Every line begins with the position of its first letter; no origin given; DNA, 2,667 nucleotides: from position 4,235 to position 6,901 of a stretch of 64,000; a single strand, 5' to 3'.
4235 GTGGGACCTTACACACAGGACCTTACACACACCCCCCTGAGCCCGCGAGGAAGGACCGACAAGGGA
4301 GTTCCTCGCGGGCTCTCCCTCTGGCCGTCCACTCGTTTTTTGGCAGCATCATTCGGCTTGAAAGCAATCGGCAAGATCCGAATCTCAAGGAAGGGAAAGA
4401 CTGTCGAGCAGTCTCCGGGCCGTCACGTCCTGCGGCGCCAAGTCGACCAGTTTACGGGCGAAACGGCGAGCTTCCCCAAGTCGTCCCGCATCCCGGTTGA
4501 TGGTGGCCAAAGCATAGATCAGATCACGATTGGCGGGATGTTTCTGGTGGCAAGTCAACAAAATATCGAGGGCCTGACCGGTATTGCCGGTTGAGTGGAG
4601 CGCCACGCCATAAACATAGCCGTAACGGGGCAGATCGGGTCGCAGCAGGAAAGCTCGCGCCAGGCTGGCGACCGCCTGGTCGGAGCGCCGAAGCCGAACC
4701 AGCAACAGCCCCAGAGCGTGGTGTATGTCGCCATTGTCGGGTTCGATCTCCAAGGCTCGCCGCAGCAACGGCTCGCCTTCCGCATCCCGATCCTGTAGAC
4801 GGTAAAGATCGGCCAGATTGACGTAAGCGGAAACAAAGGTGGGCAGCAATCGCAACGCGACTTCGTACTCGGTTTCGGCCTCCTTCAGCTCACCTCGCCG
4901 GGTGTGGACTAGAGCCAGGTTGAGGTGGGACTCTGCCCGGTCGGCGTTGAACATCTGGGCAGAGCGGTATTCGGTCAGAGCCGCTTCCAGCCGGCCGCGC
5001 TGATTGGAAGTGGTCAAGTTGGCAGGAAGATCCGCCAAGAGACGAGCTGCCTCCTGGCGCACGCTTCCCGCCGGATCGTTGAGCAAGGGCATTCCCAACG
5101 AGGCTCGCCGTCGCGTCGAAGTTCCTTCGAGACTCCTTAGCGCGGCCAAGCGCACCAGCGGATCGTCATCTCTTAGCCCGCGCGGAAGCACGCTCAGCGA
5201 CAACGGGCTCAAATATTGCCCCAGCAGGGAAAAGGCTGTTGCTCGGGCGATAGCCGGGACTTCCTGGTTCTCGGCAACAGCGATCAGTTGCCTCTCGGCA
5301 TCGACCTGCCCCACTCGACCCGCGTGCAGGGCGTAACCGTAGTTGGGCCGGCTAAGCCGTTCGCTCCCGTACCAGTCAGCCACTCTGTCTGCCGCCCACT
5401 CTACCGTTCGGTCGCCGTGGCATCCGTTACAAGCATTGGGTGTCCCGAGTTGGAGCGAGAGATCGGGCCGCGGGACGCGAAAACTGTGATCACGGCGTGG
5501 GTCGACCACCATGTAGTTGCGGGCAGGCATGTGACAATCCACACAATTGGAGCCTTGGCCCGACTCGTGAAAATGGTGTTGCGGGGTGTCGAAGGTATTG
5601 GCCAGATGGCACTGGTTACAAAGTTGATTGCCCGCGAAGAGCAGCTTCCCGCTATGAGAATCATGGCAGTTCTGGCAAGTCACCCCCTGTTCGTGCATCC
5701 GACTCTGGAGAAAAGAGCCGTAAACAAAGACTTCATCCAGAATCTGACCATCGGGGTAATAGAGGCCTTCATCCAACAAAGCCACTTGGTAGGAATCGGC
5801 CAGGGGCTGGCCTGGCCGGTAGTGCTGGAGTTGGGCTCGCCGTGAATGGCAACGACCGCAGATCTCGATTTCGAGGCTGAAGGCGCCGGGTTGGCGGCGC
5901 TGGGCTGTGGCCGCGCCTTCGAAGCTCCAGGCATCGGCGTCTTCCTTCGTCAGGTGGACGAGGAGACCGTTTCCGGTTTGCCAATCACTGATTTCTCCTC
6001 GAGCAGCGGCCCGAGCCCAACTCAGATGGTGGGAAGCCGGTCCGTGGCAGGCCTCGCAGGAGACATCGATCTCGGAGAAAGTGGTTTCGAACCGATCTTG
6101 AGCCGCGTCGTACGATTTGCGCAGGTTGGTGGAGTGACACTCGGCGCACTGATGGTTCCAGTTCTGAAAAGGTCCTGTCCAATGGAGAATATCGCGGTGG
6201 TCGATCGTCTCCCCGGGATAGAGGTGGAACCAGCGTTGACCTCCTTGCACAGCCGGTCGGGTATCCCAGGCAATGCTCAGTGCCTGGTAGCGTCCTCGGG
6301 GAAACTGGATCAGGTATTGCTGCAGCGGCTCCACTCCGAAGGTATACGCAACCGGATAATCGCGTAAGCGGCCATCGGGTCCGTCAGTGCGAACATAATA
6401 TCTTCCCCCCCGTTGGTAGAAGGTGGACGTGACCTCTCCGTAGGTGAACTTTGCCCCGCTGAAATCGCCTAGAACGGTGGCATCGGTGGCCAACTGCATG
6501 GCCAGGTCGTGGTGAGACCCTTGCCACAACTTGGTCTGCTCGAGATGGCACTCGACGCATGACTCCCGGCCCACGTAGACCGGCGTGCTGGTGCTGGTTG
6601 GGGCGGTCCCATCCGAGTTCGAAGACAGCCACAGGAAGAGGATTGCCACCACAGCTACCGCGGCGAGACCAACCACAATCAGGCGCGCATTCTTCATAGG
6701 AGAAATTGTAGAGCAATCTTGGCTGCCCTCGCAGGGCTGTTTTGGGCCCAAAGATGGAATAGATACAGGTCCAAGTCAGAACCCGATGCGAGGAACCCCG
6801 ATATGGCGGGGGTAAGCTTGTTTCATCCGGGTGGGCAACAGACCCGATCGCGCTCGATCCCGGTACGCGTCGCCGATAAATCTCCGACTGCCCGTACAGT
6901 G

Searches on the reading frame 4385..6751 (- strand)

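Call 75: search_protein_families(library=pfam, proteins=[window:4385-6751:-], max_evalue=0.00001)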
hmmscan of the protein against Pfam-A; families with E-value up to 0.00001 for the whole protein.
window:4385-6751:- (788 aa): 15 families
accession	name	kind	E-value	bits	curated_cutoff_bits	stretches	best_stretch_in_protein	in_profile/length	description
PF13414.12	TPR_11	-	2.1e-17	63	26.8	0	584-616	6-38/42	TPR repeat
PF07719.23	TPR_2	-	3e-17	61.7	27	0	606-638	1-33/34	Tetratricopeptide repeat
PF13428.12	TPR_14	-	1.7e-14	53.3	23.5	0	642-681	3-42/44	Tetratricopeptide repeat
PF13181.12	TPR_8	-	3.4e-14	52.2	25.7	0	641-673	2-34/34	Tetratricopeptide repeat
PF14559.12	TPR_19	-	2.8e-13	50.4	25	0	659-710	10-61/68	Tetratricopeptide repeat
PF13431.12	TPR_17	-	4.8e-13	48.7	24.4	0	662-694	1-33/34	Tetratricopeptide repeat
PF14522.11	Cytochrome_C7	-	2e-10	40.8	24.8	0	199-241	13-53/67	Cytochrome c7 and related cytochrome c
PF13432.12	TPR_16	-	1.4e-09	38.6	32.7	0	585-637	10-62/65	Tetratricopeptide repeat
PF00515.34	TPR_1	-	2.8e-09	36.9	27.8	0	641-673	2-34/34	Tetratricopeptide repeat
PF13424.12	TPR_12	-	4.8e-09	36.7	30.1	0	641-700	4-71/77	Tetratricopeptide repeat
PF23914.1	TPR_CcmH_CycH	-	5.8e-09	36.4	42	1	663-775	39-154/158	Cytochrome c-type biogenesis protein H TPR domain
PF13176.12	TPR_7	-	6.3e-07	29.4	27.9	0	642-675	1-34/36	Tetratricopeptide repeat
PF13435.11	Cytochrome_C554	-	1.7e-06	29.3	20.8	0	199-237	48-84/84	Cytochrome c554 and c-prime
PF07721.20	TPR_4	-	2.9e-06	27.8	27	0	607-629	2-24/26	Tetratricopeptide repeat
PF13429.12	TPR_15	-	7.1e-06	26.1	26.2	0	646-769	152-275/280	Tetratricopeptide repeat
